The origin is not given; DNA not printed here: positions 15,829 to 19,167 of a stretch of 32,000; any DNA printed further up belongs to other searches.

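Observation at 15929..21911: Anchorless S-layer-like glycoprotein followed by an operon of two membrane-anchored glycoproteins: a candidate lattice-plus-anchor envelope module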

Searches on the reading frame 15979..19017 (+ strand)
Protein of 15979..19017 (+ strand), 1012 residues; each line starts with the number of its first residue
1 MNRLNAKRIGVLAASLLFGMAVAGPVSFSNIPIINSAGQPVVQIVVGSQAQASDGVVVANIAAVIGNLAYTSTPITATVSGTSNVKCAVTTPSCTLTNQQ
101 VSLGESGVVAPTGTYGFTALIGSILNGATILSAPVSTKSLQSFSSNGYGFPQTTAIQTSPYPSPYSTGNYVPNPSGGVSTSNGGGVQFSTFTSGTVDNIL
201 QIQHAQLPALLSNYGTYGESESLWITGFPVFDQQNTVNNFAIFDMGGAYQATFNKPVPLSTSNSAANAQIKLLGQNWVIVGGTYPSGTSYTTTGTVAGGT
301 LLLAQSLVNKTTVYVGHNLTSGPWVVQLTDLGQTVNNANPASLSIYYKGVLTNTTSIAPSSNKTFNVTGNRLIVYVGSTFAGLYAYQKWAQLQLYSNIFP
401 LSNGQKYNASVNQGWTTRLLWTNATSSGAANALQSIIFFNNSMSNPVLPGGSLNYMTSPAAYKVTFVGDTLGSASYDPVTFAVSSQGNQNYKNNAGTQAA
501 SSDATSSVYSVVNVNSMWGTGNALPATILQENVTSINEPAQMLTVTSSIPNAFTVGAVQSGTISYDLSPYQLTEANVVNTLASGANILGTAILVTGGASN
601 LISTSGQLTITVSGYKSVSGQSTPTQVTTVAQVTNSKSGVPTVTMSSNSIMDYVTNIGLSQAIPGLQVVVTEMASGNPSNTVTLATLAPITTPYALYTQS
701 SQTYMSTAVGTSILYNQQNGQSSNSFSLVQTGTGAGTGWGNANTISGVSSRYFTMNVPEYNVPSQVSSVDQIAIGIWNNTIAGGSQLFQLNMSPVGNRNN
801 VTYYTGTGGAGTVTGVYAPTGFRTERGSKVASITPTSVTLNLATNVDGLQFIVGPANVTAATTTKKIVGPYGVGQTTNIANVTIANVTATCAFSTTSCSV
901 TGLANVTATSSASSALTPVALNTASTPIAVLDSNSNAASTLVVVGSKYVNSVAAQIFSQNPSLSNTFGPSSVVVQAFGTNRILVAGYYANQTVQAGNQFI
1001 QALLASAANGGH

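Call 3: search_protein_families(library=pfam, proteins=[window:15979-19017:+], max_evalue=1)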
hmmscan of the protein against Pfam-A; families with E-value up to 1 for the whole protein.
window:15979-19017:+ (1012 aa): 1 family
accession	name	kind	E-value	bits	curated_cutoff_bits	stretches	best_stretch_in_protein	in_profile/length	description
PF05124.17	S_layer_C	-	9.5e-18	64.9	23.9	1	37-1002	12-176/177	S-layer like family, outer domain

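Call 4: search_protein_families(library=ncbifam, proteins=[window:15979-19017:+], max_evalue=1)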
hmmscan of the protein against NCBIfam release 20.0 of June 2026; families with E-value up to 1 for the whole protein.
window:15979-19017:+ (1012 aa): 1 family
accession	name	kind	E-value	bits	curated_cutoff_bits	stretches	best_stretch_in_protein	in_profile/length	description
TIGR01564.1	S_layer_MJ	subfamily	4.3e-09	35.5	25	2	28-75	30-76/571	S-layer protein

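Call 6: find_encoding_contigs(protein=window:15979-19017:+, flank=10000, max_places=6)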
Protein window:15979-19017:+ (1012 aa): 1 contig read that carries it; 1 place shown.
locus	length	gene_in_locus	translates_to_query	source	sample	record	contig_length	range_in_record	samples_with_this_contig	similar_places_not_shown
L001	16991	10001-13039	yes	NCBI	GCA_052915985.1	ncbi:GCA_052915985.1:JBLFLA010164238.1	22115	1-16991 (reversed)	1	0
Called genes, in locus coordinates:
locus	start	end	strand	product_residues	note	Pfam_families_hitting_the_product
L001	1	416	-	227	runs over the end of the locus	PF13489:Methyltransf_23, PF08241:Methyltransf_11, PF13649:Methyltransf_25 (faint), PF13847:Methyltransf_31 (weak), PF03269:DUF268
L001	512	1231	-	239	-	PF05050:Methyltransf_21 (weak)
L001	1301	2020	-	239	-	PF00923:TAL_FSA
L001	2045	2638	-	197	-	PF00702:Hydrolase, PF13419:HAD_2 (weak), PF13242:Hydrolase_like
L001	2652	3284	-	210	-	PF13580:SIS_2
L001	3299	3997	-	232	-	PF00483:NTP_transferase, PF12804:NTP_transf_3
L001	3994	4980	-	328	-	PF00288:GHMP_kinases_N, PF08544:GHMP_kinases_C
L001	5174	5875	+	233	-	PF13578:Methyltransf_24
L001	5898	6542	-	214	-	PF05050:Methyltransf_21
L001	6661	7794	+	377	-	PF00534:Glycos_transf_1, PF13692:Glyco_trans_1_4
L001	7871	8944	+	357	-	PF04055:Radical_SAM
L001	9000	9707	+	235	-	PF00535:Glycos_transf_2, PF10111:Glyco_tranf_2_2 (weak), PF13641:Glyco_tranf_2_3 (weak)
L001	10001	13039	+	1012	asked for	PF05124:S_layer_C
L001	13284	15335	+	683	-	-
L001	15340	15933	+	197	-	-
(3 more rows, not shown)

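Call 59: search_solved_structures(query=window:15979-19014:+, max_evalue=1, show_alignments=2)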
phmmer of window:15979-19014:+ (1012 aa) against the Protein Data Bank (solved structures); distinct sequences matched with E-value up to 1: 1.
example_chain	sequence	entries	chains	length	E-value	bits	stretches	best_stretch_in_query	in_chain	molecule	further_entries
9fsa_A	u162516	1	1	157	0.00036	22.2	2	37-70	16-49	S-layer protein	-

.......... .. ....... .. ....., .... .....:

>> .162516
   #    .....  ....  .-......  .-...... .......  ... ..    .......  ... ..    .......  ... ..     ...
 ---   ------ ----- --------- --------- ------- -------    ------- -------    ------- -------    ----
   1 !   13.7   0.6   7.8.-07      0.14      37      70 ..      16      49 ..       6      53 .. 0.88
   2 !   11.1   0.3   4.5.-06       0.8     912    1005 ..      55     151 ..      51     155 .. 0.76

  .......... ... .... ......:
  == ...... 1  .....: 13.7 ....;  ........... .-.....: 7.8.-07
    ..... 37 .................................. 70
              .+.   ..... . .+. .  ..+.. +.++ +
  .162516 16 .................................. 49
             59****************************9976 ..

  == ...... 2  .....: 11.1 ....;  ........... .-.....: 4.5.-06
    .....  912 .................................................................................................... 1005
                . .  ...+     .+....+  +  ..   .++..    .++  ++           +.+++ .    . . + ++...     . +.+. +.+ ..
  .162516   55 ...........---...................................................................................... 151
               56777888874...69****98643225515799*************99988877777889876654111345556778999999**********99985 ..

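Call 89: find_related_loci(query=A6, collection=metagenome_contigs, flank=7000)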
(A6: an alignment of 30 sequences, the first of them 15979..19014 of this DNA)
Query A6 (1012 aa) in metagenome_contigs; peptide patterns used: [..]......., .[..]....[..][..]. (x = any residue, [..] = any of these).
600 stretches matched a pattern (row limit reached: there are more); 68 encode a relative of the query (tblastn E <= 1e-3); 67 distinct loci.
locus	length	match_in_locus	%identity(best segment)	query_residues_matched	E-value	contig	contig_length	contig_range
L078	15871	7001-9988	49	1-1004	0e+0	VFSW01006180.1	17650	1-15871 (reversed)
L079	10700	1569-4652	46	1-1008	0e+0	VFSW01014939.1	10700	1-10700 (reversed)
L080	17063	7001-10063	46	1-1007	0e+0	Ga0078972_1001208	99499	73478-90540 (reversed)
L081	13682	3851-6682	46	20-1008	0e+0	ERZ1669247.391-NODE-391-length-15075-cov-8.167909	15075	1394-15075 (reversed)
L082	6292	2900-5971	44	1-1007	0e+0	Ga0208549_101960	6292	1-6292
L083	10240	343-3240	46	1-1007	0e+0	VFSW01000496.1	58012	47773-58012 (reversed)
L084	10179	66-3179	44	1-1007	0e+0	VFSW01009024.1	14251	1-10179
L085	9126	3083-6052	45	1-1007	0e+0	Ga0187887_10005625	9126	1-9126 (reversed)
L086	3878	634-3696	43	1-1008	0e+0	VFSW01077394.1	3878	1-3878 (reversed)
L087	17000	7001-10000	47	1-1007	0e+0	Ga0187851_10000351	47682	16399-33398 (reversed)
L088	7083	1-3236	43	1-1008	0e+0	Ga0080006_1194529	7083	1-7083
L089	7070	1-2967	43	38-1007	0e+0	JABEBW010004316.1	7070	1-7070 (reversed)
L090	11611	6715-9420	43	1-954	0e+0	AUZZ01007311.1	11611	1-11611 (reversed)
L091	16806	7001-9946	43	25-1012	0e+0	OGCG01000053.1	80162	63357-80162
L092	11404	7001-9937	42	25-1008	0e+0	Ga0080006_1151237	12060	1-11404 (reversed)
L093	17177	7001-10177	43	1-1012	0e+0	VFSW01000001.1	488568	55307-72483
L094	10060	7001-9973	50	1-1012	0e+0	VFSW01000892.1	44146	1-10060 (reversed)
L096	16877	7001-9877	46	1-1012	0e+0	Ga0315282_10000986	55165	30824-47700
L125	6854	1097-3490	33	1-1005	2e-14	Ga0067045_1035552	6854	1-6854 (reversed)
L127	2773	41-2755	43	1-1005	2e-11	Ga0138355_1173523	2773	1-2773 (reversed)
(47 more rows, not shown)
